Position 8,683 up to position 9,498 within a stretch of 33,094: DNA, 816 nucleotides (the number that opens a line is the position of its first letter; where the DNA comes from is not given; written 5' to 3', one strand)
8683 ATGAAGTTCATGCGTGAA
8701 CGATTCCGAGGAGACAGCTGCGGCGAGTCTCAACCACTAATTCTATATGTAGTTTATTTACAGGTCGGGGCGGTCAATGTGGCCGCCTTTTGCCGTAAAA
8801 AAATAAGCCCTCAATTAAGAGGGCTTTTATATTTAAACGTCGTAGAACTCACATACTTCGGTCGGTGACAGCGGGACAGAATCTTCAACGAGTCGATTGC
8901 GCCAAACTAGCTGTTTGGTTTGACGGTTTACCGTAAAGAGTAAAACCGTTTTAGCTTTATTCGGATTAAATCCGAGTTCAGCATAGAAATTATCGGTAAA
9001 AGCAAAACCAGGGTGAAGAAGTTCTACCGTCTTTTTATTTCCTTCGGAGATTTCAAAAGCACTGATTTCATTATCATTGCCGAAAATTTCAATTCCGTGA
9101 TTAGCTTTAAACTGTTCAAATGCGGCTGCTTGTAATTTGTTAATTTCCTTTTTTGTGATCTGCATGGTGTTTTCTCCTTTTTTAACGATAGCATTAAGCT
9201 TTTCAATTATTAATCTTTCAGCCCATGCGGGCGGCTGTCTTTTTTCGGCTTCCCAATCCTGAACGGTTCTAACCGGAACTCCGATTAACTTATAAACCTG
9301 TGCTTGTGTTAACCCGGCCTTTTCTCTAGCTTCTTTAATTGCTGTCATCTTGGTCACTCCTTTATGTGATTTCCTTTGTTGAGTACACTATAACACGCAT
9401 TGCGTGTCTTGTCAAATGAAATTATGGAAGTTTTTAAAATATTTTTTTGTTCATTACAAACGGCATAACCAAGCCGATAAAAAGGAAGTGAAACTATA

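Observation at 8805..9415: Self-contained antisense cassette: an autoregulated HTH fused to an unknown domain, with an internal in-frame SD+ATG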

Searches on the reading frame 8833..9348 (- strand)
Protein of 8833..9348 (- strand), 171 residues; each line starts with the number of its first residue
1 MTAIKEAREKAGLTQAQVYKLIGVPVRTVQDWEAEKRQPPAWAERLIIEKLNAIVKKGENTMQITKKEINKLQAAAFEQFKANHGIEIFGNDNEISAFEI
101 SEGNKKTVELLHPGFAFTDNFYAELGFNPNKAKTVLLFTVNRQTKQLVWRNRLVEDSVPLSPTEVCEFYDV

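Call 3: search_protein_families(library=pfam, proteins=[window:8833-9348:-], max_evalue=1)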
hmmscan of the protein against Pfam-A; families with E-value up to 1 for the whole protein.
window:8833-9348:- (171 aa): 8 families
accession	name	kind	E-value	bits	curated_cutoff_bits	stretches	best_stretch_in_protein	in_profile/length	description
PF01381.28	HTH_3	-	4.5e-09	36.6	23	1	4-39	1-36/55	Helix-turn-helix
PF13560.12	HTH_31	-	1.7e-05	25.5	27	1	5-46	7-50/64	Helix-turn-helix domain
PF20432.4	Xre-like-HTH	-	4.1e-05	24.2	25.8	1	3-46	14-58/63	Antitoxin Xre-like helix-turn-helix domain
PF13384.12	HTH_23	-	0.001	19.2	24.6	1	3-32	10-37/50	Homeodomain-like domain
PF13413.12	HTH_25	-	0.012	15.9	24.6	1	5-35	3-33/62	Helix-turn-helix domain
PF12844.13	HTH_19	-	0.097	13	30.2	1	4-37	4-37/64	Helix-turn-helix domain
PF15731.11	MqsA_antitoxin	-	0.21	12.2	30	1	3-42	73-112/131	Antitoxin component of bacterial toxin-antitoxin system, MqsA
PF13411.12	MerR_1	-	0.23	12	21.6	0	16-35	4-23/69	MerR HTH family regulatory protein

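Call 4: search_protein_families(library=phrogs, proteins=[window:8833-9348:-], max_evalue=1)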
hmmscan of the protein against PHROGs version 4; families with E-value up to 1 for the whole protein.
window:8833-9348:- (171 aa): 22 families
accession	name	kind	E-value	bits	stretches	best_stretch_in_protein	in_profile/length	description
phrog_2104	-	unknown function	1.4e-09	39.1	1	3-47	43-87/103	-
phrog_8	-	transcription regulation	1e-06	29.4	1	6-92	165-248/346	transcriptional regulator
phrog_3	-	transcription regulation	2.2e-06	28.7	1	2-95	91-177/430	transcriptional repressor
phrog_4836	-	transcription regulation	3.7e-06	27.6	1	3-39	79-115/194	CII-like regulator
phrog_7950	-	transcription regulation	1.9e-05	25.7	1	4-37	12-45/68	transcriptional repressor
phrog_1373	-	transcription regulation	2.2e-05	25.5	1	3-39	67-103/166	transcriptional regulator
phrog_8898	-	unknown function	6.7e-05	23.5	1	4-66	6-67/70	-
phrog_4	-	transcription regulation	0.00011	22.3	1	4-46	141-180/400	transcriptional repressor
phrog_14076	-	transcription regulation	0.0048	18.4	1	3-45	17-62/86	transcriptional regulator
phrog_4779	-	transcription regulation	0.0083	17.6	1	3-75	6-77/98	transcriptional regulator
phrog_2328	-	transcription regulation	0.0093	16.8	1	6-40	22-56/128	transcriptional repressor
phrog_147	-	transcription regulation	0.012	17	1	4-41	9-47/100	transcriptional regulator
phrog_6499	-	transcription regulation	0.015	15.7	1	4-41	11-54/157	transcriptional regulator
phrog_409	-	transcription regulation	0.016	16.7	1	4-46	17-57/127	transcriptional regulator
phrog_1668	-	tail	0.016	16.3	1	10-48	16-53/122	tail assembly protein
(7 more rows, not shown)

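Call 6: search_dna_similar(query=window:8833-9348:-, collection=phages, mode=protein, max_evalue=0.001, max_rows=40)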
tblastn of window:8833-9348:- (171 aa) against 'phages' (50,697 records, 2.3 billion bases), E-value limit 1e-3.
Records with a match: 3; places in all: 3; records where one place covers at least 80% of the query: 0.
Best place of each record, by identity: <60% 3.
By first word of the organism name: Streptococcus 1; Bacteriophage 1; Pseudomonas 1.
By host as written in the record: Streptococcus parauberis T1 1; - 1; Pseudomonas aeruginosa F002 1.
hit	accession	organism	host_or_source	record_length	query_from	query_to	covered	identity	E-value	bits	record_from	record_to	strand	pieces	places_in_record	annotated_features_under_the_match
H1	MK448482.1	Streptococcus satellite phage Javan413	Streptococcus parauberis T1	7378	1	82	48%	29.9%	1e-5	50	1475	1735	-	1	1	DNA-binding protein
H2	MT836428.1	Bacteriophage sp.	human fecal samples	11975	1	51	30%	39.2%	9e-5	47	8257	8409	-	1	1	record has no annotation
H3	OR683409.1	Pseudomonas phage Shamal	Pseudomonas aeruginosa F002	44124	1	47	27%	42.6%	2e-4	46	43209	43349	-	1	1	antitoxin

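Call 8: find_homologous_proteins(query=window:8833-9348:-, max_evalue=0.001)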
Query window:8833-9348:- (171 aa): 17 proteins with E <= 0.001 among 49 candidates.
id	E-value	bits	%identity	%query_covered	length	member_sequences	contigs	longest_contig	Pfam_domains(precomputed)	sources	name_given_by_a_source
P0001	6.2e-108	376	100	100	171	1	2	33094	PF01381.29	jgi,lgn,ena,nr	jgi:DNA-binding XRE family transcriptional regulator|nr:MAG TPA: putative transcriptional regulator 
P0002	2.0e-107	374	99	100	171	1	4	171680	PF01381.29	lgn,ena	-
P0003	6.2e-104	363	96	100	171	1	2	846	PF01381.29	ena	-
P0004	3.5e-103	360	95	100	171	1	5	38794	PF01381.29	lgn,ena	-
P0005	2.5e-102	357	94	100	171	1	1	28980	PF01381.29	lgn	-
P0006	1.4e-100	352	92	100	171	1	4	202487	PF01381.29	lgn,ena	-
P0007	3.9e-99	347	92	100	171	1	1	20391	PF01381.29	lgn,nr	nr:MAG TPA: helix-turn-helix domain protein [Caudoviricetes sp.]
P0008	1.4e-87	310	81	100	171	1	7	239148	PF01381.29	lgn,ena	-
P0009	8.2e-87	307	84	100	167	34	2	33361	PF01381.29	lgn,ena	-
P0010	1.2e-86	306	81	98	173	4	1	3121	PF01381.29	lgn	-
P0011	3.6e-82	292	78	100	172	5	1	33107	PF01381.29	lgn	-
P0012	2.8e-79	283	76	98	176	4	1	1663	PF01381.29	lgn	-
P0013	1.2e-57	212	67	87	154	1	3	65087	PF01381.29,PF13560.13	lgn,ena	-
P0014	1.3e-52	196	83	64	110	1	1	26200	-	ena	-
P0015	7.3e-50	187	76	68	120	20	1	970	-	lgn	-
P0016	9.4e-46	174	76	64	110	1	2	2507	-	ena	-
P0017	8.5e-12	63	41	57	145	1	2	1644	PF01381.29,PF13560.13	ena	-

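Call 11: find_encoding_contigs(protein=P0014, flank=6000, max_places=4)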
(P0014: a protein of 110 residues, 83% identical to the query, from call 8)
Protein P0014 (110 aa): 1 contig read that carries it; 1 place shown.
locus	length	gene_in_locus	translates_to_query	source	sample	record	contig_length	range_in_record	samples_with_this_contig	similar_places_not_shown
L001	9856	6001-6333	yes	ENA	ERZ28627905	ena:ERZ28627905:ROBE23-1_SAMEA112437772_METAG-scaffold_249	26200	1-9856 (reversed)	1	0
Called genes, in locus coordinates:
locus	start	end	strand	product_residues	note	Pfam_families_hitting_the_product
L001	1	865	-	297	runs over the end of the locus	-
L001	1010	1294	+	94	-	-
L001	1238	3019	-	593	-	-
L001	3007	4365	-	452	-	PF03237:Terminase_6N, PF04466:Terminase_3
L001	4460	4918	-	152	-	PF03592:Terminase_2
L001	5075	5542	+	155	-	-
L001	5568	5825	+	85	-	-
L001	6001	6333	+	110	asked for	-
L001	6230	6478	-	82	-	-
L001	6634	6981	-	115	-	-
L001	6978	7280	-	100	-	-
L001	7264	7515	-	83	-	-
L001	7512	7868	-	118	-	PF06356:DUF1064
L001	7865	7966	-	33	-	-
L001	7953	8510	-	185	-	-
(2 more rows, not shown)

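Call 12: find_encoding_contigs(protein=P0016, flank=6000, max_places=4)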
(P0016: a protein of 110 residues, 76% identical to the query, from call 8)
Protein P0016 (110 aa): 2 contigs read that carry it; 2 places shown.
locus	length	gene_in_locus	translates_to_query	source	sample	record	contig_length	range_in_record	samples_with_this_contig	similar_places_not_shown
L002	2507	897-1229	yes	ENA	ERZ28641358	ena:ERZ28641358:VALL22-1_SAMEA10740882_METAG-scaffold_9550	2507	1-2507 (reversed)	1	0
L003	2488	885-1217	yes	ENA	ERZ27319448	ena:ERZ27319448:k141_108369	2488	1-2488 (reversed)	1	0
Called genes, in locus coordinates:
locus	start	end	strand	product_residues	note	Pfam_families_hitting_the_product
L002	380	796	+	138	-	-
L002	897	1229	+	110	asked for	-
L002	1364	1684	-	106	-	-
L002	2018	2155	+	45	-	-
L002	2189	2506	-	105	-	?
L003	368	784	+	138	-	-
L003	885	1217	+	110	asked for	-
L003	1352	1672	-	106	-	-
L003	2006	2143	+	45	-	-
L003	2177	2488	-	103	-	?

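Call 19: find_encoding_contigs(protein=P0008, flank=8000, max_places=4)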
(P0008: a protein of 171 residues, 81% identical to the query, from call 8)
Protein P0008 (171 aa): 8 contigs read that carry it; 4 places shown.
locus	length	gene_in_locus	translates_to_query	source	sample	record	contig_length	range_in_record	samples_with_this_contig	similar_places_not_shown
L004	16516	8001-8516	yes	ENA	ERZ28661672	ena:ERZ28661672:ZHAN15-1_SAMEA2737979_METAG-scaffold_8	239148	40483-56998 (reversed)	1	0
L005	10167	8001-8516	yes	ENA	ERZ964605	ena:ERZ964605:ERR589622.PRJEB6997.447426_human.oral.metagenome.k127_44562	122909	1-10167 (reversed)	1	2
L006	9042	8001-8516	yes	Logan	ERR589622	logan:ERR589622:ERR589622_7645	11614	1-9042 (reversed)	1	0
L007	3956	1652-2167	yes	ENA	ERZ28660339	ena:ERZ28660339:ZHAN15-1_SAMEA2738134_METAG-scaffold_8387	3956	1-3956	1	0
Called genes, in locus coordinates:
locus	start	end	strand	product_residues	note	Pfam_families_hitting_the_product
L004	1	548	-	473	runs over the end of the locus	-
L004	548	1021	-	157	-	-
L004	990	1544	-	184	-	-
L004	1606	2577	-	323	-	PF13252:Phage_capsid_3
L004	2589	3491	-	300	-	-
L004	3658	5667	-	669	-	PF16510:P22_portal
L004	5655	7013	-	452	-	PF03237:Terminase_6N, PF04466:Terminase_3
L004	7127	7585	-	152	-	PF03592:Terminase_2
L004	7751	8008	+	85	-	-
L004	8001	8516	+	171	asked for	PF01381:HTH_3 (weak)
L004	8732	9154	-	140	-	-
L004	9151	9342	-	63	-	-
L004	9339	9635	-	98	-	-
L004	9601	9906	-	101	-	-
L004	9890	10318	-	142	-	PF06356:DUF1064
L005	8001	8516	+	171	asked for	PF01381:HTH_3 (weak)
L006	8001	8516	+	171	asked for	PF01381:HTH_3 (weak)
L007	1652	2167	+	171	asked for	PF01381:HTH_3 (weak)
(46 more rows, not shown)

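Call 20: find_encoding_contigs(protein=P0015, flank=5000, max_places=4)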
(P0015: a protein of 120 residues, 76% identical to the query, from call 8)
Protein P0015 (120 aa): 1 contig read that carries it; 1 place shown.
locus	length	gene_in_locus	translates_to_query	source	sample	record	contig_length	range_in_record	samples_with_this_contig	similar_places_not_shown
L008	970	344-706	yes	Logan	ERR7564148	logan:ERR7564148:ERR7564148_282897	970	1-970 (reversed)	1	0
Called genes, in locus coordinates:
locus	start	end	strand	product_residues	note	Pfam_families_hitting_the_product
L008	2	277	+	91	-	?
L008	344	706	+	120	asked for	-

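Call 23: predict_structure(alignment_id=A1)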
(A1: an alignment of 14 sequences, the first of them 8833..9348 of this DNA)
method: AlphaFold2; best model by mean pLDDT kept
length: 171 residues; sequences in the alignment: 14
mean_pLDDT: 67.9   pTM: 0.42
mean pLDDT of the five models: 67.9, 65.8, 65.7, 61.2, 58.6
residues with pLDDT >= 90: 0; 70-90: 99; 50-70: 39; < 50: 33
segments of 3 or more residues with pLDDT < 50: 56-66, 68-70, 157-171
pLDDT, mean of each block of 10 residues (from residue 1): 79 77 78 82 78 56 45 60 53 73 81 75 85 78 65 57 35 34
secondary structure, 60 per line:
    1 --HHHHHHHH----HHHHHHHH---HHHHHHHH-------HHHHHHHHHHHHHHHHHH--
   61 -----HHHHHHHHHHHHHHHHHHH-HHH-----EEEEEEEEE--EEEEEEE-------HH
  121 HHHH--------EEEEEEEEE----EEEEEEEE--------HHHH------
elements in order: H3-10 H15-22 H26-33 H41-58 H66-84 E94-102 E105-111 H119-124 E133-141 E146-153 H162-165

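Call 43: find_related_loci(query=window:8833-9348:-, collection=genome_contigs, flank=8000)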
Query window:8833-9348:- (171 aa) in genome_contigs; peptide patterns used: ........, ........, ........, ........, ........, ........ (x = any residue, [..] = any of these).
111 stretches matched a pattern; 35 encode a relative of the query (tblastn E <= 1e-3); 34 distinct loci.
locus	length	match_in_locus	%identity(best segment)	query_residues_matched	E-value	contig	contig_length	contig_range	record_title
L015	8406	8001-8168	52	4-57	3e-11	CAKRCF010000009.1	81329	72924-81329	MAG: uncultured Anaerobutyricum sp. isolate REFINED_METABAT215_TOP10_CONTIGS_1500_ASSEMBLY_K77_MERGED__Hadza_MoBio_hadza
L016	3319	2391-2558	46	4-57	4e-11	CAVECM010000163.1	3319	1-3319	Bacteroidaceae bacterium isolate SRR8978446_cleanbin_000002 genome assembly, contig: Spades_SRR8978446_contig_2371, whol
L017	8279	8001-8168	50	4-57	7e-11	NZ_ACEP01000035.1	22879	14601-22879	Anaerobutyricum hallii DSM 3353 E_hallii-1.0_Cont39.1, whole genome shotgun sequence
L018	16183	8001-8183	41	4-64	3e-10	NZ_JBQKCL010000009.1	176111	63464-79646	Blautia sp. HCP3S3_H10_2 contig00009, whole genome shotgun sequence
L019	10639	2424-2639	39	4-72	6e-10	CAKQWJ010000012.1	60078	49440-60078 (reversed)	MAG: uncultured Clostridia bacterium isolate REFINED_METABAT215_TOP10_CONTIGS_1500_ASSEMBLY_K77_MERGED__Hadza_MoBio_hadz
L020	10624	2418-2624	41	4-70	7e-10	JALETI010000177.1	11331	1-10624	MAG: Lachnospiraceae bacterium isolate SUG317 k141_6283937, whole genome shotgun sequence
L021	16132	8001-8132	50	4-47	1e-9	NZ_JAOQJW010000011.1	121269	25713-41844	Dorea amylophila strain H5_25 .14207_7_37.11, whole genome shotgun sequence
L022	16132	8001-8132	50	4-47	9e-10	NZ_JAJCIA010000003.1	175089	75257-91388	Blautia faecis strain DFI.3.66 LDJIBEFH_3, whole genome shotgun sequence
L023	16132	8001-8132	50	4-47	1e-9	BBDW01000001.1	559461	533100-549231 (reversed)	[Ruminococcus] faecis JCM 15917 DNA, contig: JCM15917.contig00001, whole genome shotgun sequence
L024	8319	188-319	50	4-47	1e-9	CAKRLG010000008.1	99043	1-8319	MAG: uncultured Ruminococcus sp. isolate REFINED_METABAT215_TOP10_CONTIGS_1500_ASSEMBLY_K77_MERGED__Hadza_MoBio_hadza-E-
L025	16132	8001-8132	50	4-47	1e-9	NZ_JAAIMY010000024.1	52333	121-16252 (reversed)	Blautia wexlerae strain MSK.20.46 NODE_24_length_52333_cov_198.564, whole genome shotgun sequence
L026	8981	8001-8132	50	4-47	1e-9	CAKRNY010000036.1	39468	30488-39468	MAG: uncultured Blautia sp. isolate REFINED_METABAT215_TOP10_CONTIGS_1500_ASSEMBLY_K77_MERGED__Hadza_PheChl_Fiber-Hadza-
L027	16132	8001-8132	50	4-47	1e-9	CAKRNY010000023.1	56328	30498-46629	MAG: uncultured Blautia sp. isolate REFINED_METABAT215_TOP10_CONTIGS_1500_ASSEMBLY_K77_MERGED__Hadza_PheChl_Fiber-Hadza-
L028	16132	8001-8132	50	4-47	1e-9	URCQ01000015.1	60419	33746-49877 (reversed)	uncultured Pseudobutyrivibrio sp. isolate UMGS881 genome assembly, contig: NODE_24_length_60419_cov_20.736532, whole gen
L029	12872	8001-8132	50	4-47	1e-9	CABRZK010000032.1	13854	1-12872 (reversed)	MAG TPA_asm: uncultured Eubacterium sp. isolate MGYG-HGUT-02070 genome assembly, contig: GUT_GENOME125804_32, whole geno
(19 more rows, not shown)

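Call 47: find_encoding_contigs(protein=P0013, flank=5000, max_places=3)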
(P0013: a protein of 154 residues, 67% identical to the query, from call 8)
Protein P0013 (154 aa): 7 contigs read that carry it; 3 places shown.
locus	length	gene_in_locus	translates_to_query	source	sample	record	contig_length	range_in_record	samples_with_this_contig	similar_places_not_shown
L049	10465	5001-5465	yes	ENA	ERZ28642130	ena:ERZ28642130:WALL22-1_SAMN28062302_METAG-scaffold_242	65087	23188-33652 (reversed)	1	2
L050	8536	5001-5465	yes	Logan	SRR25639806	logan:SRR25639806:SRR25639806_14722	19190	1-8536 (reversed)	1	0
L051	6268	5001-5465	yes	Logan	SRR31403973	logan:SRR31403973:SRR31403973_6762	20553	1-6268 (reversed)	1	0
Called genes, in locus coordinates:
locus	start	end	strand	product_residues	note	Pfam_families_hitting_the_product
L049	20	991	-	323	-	PF00389:2-Hacid_dh (weak), PF02826:2-Hacid_dh_C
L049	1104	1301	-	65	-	PF00313:CSD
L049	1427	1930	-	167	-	PF00186:DHFR_1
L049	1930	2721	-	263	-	PF00303:Thymidylat_synt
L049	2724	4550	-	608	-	PF00270:DEAD, PF00271:Helicase_C, PF16124:RecQ_Zn_bind, PF09382:RQC, PF00570:HRDC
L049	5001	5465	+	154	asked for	PF01381:HTH_3, PF13560:HTH_31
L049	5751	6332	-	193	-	-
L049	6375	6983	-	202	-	-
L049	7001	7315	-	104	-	-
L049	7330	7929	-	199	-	PF01183:Glyco_hydro_25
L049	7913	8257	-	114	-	-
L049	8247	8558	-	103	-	-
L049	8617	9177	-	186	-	-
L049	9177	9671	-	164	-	-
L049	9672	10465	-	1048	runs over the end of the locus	PF13550:Phage-tail_3, PF23666:Rcc01698_C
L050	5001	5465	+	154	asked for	PF01381:HTH_3, PF13560:HTH_31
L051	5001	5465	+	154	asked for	PF01381:HTH_3, PF13560:HTH_31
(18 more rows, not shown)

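Call 48: find_encoding_contigs(protein=P0009, flank=5000, max_places=3)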
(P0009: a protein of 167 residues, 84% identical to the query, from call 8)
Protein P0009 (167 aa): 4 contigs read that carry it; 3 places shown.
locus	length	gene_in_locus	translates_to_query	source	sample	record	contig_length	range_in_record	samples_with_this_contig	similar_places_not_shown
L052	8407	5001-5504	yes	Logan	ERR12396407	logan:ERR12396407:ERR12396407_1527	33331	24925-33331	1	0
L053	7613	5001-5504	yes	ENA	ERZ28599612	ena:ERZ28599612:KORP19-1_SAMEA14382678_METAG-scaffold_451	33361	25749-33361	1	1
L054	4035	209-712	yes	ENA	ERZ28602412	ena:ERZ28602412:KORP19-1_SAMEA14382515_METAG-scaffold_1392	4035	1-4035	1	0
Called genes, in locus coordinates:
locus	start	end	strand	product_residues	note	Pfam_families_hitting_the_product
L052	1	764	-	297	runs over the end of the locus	-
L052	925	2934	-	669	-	PF16510:P22_portal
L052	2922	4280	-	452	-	PF03237:Terminase_6N, PF04466:Terminase_3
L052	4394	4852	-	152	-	PF03592:Terminase_2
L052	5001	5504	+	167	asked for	PF01381:HTH_3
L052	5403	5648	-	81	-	-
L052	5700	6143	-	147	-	-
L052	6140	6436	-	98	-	-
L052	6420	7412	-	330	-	PF00145:DNA_methylase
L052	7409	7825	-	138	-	PF06356:DUF1064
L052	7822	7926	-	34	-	-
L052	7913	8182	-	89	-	-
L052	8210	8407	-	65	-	?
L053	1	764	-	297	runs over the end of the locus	-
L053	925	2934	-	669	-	PF16510:P22_portal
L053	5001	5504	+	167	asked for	PF01381:HTH_3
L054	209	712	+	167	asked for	PF01381:HTH_3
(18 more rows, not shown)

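Call 55: search_protein_families(library=padloc, proteins=[window:8833-9348:-], max_evalue=0.1)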
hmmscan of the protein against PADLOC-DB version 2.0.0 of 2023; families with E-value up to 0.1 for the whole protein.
window:8833-9348:- (171 aa): 5 families
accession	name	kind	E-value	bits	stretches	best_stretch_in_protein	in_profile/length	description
PDLC03949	RmrA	-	7.8e-05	19.7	1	4-46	7-49/363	-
PDLC04142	capH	-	0.0048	15.9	1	3-80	10-80/103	capH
PDLC04133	mad1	-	0.0058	14.9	1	11-76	4-54/60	mads_1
PDLC03951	RmrA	-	0.0074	13.3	1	4-52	13-61/400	-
PDLC02926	HTH_VI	-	0.0087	14.3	1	2-39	4-41/92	-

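Call 69: find_encoding_contigs(protein=P0017, flank=3000, max_places=2)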
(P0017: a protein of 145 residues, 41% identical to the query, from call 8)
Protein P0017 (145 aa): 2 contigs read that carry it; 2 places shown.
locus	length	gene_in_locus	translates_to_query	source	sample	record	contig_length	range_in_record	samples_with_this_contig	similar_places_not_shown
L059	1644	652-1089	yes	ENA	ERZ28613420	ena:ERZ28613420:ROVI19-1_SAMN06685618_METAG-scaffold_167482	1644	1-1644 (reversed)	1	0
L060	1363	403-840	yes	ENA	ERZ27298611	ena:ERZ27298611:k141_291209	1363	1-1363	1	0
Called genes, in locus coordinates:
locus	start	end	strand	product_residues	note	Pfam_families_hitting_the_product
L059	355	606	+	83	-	-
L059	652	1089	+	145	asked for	PF01381:HTH_3, PF13560:HTH_31 (faint)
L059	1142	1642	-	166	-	?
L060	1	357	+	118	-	?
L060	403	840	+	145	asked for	PF01381:HTH_3, PF13560:HTH_31 (faint)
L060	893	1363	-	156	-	?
